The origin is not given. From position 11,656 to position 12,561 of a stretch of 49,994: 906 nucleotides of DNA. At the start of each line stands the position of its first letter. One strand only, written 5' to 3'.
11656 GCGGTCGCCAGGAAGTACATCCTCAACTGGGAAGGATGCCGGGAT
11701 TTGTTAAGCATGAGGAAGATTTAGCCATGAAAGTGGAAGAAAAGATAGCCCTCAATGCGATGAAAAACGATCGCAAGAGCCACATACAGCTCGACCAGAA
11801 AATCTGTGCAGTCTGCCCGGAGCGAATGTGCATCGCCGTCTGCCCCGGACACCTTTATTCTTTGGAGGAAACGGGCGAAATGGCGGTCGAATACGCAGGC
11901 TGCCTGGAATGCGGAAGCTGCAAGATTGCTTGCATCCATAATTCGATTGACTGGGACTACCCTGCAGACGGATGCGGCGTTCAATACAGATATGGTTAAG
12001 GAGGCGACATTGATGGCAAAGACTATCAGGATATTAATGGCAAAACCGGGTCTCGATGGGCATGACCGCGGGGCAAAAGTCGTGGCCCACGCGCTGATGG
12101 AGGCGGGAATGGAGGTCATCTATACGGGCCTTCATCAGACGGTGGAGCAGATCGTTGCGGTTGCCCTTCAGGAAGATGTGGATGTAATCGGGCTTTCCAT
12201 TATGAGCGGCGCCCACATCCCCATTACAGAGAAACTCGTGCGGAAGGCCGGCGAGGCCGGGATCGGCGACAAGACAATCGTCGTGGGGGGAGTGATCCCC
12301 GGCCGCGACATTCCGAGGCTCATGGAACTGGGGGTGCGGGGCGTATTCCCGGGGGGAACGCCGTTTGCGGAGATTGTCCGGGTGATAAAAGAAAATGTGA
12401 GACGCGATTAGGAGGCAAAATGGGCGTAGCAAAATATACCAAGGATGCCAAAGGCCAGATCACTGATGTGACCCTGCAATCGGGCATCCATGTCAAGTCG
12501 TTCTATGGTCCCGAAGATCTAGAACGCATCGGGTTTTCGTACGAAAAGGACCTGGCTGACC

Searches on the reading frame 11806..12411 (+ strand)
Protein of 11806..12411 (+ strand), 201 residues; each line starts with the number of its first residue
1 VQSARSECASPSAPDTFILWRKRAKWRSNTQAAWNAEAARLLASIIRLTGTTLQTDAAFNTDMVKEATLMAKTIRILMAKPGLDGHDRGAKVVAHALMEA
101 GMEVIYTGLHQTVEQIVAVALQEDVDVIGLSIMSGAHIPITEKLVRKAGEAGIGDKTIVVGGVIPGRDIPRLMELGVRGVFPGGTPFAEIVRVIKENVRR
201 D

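Call 78: search_protein_families(library=pfam, proteins=[window:11806-12411:+], max_evalue=0.01)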
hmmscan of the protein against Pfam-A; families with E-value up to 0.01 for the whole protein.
window:11806-12411:+ (201 aa): 1 family
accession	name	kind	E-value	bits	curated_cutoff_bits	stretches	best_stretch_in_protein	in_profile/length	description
PF02310.24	B12-binding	-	1.6e-23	83.2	32.1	1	75-189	2-119/121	B12 binding domain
